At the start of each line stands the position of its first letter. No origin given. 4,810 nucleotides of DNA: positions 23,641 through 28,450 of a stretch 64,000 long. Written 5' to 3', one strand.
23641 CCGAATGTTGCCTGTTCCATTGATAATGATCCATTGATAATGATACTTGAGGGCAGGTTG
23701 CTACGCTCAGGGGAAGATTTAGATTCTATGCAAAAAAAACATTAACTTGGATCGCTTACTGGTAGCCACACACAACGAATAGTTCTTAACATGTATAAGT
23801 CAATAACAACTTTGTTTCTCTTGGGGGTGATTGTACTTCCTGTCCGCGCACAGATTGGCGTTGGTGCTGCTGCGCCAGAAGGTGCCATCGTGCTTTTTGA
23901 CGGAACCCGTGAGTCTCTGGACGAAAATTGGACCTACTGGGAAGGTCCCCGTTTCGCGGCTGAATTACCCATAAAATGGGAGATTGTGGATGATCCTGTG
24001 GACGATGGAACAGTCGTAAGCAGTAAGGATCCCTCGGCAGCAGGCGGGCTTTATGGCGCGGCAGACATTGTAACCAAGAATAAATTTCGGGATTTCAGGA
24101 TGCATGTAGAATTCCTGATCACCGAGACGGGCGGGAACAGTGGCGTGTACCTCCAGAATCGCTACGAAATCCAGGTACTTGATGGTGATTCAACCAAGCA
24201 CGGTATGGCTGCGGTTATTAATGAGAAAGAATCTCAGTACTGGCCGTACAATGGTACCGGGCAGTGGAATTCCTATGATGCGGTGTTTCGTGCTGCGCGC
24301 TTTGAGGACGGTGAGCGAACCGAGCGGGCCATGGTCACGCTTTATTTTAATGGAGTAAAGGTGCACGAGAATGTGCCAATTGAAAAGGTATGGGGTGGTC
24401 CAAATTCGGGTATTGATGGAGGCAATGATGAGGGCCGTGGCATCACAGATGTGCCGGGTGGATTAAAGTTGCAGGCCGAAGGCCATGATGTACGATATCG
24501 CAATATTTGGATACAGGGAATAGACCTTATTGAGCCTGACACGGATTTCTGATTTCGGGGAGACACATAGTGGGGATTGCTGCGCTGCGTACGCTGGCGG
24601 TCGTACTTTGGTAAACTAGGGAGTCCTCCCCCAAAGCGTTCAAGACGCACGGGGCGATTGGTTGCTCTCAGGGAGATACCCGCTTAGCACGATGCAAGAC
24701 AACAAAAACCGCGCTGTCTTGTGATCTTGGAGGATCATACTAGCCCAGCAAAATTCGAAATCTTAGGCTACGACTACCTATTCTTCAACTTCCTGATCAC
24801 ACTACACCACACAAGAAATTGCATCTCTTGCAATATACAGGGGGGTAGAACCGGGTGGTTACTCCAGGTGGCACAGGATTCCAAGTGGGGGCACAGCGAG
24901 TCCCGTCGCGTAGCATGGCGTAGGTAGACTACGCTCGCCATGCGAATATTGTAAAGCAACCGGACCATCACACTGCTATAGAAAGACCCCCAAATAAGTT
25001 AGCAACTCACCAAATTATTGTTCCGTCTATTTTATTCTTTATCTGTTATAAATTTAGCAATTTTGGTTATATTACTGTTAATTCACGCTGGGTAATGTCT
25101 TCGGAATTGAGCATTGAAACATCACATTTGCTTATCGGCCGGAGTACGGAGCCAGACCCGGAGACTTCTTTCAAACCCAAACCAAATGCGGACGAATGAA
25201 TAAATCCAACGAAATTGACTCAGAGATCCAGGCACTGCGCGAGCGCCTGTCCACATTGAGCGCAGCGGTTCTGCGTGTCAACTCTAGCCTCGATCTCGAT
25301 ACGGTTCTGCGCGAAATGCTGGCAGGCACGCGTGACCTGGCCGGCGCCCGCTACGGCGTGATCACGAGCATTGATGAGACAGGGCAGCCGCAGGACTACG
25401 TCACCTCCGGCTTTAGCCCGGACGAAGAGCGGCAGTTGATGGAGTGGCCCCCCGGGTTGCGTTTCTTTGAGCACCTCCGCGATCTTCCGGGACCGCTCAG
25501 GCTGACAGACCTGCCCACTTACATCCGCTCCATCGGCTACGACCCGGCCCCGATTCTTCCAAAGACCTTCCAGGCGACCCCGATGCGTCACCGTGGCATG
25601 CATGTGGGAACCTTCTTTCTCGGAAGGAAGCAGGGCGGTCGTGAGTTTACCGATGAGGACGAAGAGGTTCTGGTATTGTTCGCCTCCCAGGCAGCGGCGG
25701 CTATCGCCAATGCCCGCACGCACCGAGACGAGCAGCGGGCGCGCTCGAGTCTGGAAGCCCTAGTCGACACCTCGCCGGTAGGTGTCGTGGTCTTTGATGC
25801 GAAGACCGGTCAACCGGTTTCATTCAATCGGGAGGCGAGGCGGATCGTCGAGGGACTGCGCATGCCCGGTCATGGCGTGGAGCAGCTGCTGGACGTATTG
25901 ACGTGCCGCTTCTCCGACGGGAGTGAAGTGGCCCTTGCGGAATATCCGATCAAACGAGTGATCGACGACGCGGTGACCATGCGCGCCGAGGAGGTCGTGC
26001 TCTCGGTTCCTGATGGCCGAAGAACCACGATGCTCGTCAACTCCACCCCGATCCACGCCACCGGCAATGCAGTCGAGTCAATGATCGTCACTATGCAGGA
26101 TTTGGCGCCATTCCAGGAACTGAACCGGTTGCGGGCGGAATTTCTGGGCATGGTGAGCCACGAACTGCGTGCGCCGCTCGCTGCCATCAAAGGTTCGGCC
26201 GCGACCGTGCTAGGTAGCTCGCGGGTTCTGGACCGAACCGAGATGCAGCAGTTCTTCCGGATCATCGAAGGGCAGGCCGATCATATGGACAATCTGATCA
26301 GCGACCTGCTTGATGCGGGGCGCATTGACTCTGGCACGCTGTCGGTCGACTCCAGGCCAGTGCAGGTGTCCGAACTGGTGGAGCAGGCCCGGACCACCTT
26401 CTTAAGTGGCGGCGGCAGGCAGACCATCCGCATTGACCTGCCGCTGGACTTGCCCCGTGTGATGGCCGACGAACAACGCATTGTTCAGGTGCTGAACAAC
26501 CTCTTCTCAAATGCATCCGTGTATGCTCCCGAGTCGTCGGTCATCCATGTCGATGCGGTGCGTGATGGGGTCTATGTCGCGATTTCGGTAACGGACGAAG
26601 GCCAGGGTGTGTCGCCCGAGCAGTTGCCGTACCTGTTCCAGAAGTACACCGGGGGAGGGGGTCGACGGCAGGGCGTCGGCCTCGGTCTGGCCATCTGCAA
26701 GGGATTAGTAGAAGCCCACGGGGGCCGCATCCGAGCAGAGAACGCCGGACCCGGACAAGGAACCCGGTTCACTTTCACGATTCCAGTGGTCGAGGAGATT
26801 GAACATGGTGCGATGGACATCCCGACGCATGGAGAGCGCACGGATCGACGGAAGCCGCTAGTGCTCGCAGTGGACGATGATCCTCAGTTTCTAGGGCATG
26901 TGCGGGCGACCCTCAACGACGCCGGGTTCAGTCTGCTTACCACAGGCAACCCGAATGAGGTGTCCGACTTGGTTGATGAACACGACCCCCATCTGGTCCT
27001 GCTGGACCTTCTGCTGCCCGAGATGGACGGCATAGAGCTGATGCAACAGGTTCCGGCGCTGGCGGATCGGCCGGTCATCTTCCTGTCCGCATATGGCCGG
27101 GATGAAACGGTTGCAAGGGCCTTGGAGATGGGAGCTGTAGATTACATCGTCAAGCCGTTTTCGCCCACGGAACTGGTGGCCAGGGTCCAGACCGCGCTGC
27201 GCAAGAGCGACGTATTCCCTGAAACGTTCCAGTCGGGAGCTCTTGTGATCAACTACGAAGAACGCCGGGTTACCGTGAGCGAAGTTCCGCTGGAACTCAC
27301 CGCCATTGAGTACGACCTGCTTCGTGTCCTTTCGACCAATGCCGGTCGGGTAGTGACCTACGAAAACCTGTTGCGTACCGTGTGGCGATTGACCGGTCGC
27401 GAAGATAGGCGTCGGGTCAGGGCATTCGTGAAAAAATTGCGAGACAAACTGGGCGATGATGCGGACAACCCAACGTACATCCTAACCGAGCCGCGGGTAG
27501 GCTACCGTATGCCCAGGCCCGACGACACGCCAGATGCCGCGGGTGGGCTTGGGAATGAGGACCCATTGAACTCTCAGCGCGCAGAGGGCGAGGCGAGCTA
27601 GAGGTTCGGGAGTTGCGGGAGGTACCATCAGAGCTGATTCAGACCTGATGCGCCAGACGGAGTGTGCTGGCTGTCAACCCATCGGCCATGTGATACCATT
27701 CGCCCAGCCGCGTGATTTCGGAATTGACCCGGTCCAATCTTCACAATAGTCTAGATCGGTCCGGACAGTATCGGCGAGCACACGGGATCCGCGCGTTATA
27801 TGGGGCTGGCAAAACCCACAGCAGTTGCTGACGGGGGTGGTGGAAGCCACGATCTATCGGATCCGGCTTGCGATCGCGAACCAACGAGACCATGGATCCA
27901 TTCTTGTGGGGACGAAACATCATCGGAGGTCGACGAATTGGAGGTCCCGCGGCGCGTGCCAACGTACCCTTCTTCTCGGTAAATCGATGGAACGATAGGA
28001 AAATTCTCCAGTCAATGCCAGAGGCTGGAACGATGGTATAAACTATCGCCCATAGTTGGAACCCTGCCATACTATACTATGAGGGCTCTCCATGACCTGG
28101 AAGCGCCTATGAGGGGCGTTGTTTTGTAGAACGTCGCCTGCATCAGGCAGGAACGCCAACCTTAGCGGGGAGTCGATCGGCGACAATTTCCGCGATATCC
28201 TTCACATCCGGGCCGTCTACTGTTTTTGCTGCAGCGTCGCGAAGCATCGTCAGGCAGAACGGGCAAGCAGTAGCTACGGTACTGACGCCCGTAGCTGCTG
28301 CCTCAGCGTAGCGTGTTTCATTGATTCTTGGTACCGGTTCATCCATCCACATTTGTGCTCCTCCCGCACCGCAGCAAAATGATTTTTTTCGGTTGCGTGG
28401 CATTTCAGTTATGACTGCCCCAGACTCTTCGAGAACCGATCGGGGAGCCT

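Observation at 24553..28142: GC-rich single-gene island encoding a soluble one-polypeptide two-component system (GAF-PAS-HK-REC-OmpR wHTH)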

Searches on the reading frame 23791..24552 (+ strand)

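Call 55: search_protein_families(library=pfam, proteins=[window:23791-24552:+], max_evalue=0.001)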
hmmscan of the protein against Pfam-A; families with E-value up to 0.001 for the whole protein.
window:23791-24552:+ (253 aa): 1 family
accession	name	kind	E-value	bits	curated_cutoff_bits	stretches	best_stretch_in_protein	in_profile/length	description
PF06439.18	3keto-disac_hyd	-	1.6e-29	103.7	26.8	1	31-242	1-187/187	3-keto-disaccharide hydrolase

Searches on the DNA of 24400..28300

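Call 50: search_rna_families(source=window, start=24400, end=28300, threshold=evalue, max_evalue=1)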
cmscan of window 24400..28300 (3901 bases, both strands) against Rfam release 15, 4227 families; matches with E-value up to 1: 0.
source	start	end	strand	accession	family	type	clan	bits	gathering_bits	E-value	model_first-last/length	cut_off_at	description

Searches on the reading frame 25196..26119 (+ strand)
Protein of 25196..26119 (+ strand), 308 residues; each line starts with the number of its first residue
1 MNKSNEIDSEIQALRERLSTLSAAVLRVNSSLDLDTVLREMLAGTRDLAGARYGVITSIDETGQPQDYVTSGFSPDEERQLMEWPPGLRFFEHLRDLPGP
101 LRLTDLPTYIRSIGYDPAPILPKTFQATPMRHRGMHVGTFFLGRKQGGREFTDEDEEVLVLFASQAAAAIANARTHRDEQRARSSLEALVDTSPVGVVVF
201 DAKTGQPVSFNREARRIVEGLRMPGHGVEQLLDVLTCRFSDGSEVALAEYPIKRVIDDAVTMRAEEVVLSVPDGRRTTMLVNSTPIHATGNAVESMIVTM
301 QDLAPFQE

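Call 44: search_solved_structures(query=window:25196-26119:+, max_evalue=1, show_alignments=3)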
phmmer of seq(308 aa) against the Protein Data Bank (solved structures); distinct sequences matched with E-value up to 1: 13.
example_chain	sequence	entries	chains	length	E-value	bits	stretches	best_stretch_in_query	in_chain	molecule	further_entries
4ynr_A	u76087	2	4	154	2e-18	70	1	30-177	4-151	Redox sensor histidine kinase response regulator DevS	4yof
2y79_A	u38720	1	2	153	2.7e-18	69.6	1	33-177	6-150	REDOX SENSOR HISTIDINE KINASE RESPONSE REGULATOR DEVS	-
2w3d_A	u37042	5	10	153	3.8e-18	69.2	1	33-177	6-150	TWO COMPONENT SENSOR HISTIDINE KINASE DEVS (GAF FAMILY PROTEIN)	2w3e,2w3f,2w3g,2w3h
2y8h_A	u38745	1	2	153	5.2e-18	68.7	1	33-177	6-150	TWO COMPONENT SENSOR HISTIDINE KINASE DEVS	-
2vzw_A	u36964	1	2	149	2.5e-12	50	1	34-177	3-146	PROBABLE HISTIDINE KINASE RESPONSE REGULATOR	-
3oov_A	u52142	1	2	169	0.00047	22.9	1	27-172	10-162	Methyl-accepting chemotaxis protein, putative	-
3fg8_A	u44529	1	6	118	0.25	13.9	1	146-229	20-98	uncharacterized protein RHA05790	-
9t4r_D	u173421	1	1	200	0.3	13.7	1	147-217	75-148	Small ribosomal subunit protein uS4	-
5t7v_SC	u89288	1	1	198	0.32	13.6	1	147-217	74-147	30S ribosomal protein S4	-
5tcu_SC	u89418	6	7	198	0.32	13.6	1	147-217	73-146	30S ribosomal protein S4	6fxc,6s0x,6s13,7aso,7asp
5li0_d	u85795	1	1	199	0.32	13.6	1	147-217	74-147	30S ribosomal protein S4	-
5nd8_d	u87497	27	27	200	0.32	13.6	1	147-217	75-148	30S ribosomal protein S4 | Small ribosomal subunit protein uS4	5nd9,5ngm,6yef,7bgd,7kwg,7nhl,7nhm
1mc0_A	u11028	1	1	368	0.63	12.6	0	144-191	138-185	3',5'-cyclic nucleotide phosphodiesterase 2A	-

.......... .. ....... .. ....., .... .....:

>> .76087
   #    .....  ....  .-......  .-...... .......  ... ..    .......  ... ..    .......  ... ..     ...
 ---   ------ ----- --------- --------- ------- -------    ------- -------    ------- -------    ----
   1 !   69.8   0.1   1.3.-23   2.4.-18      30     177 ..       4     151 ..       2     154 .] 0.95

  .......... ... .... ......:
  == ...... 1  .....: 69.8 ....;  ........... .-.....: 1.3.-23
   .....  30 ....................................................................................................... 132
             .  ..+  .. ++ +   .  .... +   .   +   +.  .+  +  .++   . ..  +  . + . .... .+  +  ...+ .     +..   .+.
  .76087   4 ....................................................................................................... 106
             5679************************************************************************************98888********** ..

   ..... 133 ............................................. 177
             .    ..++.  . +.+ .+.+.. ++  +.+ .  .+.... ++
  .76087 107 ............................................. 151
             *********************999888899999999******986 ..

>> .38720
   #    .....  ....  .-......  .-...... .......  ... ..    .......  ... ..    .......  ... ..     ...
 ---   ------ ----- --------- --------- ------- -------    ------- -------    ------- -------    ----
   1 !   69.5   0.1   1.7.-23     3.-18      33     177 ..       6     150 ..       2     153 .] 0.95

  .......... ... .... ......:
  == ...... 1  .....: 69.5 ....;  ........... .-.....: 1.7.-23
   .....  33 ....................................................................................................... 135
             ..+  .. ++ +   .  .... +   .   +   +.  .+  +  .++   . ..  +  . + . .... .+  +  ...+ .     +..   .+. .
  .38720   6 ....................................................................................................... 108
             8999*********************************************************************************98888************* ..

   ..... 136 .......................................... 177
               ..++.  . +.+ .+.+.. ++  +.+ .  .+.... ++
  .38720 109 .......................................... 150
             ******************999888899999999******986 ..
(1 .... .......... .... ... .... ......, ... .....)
